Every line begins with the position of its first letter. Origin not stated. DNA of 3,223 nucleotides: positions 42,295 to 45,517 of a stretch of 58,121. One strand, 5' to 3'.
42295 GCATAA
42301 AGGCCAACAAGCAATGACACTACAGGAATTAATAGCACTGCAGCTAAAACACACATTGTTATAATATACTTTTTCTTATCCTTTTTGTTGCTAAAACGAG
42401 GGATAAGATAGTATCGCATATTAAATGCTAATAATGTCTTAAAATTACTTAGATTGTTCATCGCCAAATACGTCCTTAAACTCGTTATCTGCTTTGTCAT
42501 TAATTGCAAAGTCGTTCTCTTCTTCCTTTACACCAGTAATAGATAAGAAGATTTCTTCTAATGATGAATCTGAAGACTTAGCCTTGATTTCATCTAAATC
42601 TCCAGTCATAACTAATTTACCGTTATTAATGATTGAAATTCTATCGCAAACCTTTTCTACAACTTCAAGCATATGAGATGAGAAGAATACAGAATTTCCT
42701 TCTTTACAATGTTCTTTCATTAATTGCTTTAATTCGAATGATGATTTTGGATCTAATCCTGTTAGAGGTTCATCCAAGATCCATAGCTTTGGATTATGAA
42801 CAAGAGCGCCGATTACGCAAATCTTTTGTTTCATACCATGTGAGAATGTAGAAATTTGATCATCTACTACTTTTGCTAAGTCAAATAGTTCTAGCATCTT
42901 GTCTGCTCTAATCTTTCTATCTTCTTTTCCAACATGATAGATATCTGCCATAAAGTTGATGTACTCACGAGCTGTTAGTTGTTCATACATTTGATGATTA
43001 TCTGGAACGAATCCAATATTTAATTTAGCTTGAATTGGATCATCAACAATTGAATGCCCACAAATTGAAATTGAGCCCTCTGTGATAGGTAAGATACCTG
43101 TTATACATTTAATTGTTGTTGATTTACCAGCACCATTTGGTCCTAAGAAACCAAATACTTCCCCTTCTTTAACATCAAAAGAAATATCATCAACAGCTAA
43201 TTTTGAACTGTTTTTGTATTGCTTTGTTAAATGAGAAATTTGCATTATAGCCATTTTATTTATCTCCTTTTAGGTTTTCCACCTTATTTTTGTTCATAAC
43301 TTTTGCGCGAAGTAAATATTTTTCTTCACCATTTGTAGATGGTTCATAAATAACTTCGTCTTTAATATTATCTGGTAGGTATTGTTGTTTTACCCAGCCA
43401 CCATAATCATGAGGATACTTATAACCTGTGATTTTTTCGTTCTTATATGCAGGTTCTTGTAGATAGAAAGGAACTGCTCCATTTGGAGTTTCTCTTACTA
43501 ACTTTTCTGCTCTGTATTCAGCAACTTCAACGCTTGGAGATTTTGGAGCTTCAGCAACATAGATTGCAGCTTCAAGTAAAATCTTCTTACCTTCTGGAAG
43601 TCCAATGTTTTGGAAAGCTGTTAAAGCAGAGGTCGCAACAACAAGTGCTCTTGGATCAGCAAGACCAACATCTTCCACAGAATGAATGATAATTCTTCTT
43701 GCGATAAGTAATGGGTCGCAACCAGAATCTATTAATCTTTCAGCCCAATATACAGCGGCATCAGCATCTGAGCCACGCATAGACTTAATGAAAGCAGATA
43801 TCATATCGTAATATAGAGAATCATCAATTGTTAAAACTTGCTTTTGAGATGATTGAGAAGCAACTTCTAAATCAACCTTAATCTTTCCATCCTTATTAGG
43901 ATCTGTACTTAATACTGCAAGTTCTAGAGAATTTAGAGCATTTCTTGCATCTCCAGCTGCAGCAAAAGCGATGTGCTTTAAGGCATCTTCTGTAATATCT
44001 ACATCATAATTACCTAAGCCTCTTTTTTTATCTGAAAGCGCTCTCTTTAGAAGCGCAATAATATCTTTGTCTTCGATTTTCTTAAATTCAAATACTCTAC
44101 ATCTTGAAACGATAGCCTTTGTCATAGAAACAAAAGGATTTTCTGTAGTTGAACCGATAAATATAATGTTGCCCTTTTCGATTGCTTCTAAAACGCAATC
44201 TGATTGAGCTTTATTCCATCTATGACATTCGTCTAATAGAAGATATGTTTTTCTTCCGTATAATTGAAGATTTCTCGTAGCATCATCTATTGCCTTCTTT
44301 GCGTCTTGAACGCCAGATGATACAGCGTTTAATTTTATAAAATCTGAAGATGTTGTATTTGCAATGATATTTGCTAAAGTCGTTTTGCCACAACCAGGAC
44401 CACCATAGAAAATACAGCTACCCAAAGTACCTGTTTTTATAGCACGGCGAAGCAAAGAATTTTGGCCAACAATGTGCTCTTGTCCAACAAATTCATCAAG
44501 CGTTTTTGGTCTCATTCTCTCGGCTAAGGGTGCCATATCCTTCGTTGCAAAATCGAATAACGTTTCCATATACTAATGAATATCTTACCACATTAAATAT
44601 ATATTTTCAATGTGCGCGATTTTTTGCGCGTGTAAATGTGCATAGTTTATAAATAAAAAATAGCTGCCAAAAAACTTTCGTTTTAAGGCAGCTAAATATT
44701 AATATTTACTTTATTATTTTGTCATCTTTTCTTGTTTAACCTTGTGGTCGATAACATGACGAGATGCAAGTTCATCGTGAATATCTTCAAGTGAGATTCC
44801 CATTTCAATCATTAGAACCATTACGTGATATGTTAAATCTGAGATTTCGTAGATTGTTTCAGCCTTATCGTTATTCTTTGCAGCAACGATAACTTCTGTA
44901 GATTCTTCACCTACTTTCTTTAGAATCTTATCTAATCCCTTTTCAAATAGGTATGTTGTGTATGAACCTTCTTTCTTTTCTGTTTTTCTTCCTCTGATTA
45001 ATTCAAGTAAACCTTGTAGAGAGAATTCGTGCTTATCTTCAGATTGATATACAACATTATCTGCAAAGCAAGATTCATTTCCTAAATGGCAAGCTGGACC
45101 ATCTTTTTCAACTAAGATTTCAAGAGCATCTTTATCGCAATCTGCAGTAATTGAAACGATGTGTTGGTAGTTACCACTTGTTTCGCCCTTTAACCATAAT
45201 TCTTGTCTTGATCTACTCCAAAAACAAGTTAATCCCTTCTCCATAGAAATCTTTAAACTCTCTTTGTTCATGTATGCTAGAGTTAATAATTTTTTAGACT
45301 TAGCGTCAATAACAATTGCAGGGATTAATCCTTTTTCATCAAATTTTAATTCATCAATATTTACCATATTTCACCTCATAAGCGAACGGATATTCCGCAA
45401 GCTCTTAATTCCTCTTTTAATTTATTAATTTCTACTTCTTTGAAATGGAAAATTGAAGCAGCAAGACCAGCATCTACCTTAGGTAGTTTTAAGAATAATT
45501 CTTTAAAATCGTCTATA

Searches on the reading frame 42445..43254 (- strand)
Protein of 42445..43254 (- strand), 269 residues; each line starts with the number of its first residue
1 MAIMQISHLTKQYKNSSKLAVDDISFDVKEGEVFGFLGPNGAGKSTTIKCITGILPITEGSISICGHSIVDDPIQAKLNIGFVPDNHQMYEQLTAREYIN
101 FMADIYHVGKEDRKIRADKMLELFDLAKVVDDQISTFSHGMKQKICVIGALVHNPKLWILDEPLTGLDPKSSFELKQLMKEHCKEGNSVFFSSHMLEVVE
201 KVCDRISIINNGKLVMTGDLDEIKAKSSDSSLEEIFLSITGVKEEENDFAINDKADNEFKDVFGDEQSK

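Call 88: search_protein_families(library=pfam, proteins=[window:42445-43254:-], max_evalue=0.001)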
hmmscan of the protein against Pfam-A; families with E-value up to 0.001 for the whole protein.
window:42445-43254:- (269 aa): 2 families
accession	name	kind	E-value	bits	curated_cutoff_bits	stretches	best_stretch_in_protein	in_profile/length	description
PF00005.33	ABC_tran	-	8.2e-31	107.9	25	1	22-164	2-136/137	ABC transporter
PF13304.12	AAA_21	-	2.4e-11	44.7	27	1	133-199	234-303/304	AAA domain, putative AbiEii toxin, Type IV TA system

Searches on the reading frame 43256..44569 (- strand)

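Call 88: search_protein_families(library=pfam, proteins=[window:43256-44569:-], max_evalue=0.001)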
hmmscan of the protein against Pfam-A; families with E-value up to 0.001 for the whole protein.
window:43256-44569:- (437 aa): 7 families
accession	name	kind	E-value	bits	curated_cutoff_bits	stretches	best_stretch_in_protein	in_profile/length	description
PF12002.13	MgsA_C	-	1.8e-52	178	27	1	266-419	1-159/167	MgsA AAA+ ATPase C terminal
PF16193.11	AAA_assoc_2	-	8.5e-22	77.7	34.3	1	187-265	2-81/81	AAA C-terminal domain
PF05496.18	RuvB_N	-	2.9e-13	50.3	27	1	19-139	1-118/159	Holliday junction DNA helicase RuvB P-loop domain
PF00004.35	AAA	-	2.3e-11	44.7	21.2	1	53-160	2-126/131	ATPase family associated with various cellular activities (AAA)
PF13173.12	AAA_14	-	1.7e-07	31.7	27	1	54-157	7-115/129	AAA domain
PF20720.3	nSTAND3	-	2.3e-05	24.6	27.2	1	50-101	18-68/155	Novel STAND NTPase 3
PF01078.27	Mg_chelatase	-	0.00073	19.4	20.3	0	33-88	5-65/207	Magnesium chelatase, subunit ChlI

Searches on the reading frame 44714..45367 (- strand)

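Call 88: search_protein_families(library=pfam, proteins=[window:44714-45367:-], max_evalue=0.001)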
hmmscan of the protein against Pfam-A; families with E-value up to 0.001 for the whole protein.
window:44714-45367:- (217 aa): 2 families
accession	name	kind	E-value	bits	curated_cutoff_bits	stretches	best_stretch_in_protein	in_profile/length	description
PF01502.23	PRA-CH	-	1.4e-32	111.7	27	1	30-101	2-73/74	Phosphoribosyl-AMP cyclohydrolase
PF01503.22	PRA-PH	-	3.9e-23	82.1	21.3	1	120-204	4-86/86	Phosphoribosyl-ATP pyrophosphohydrolase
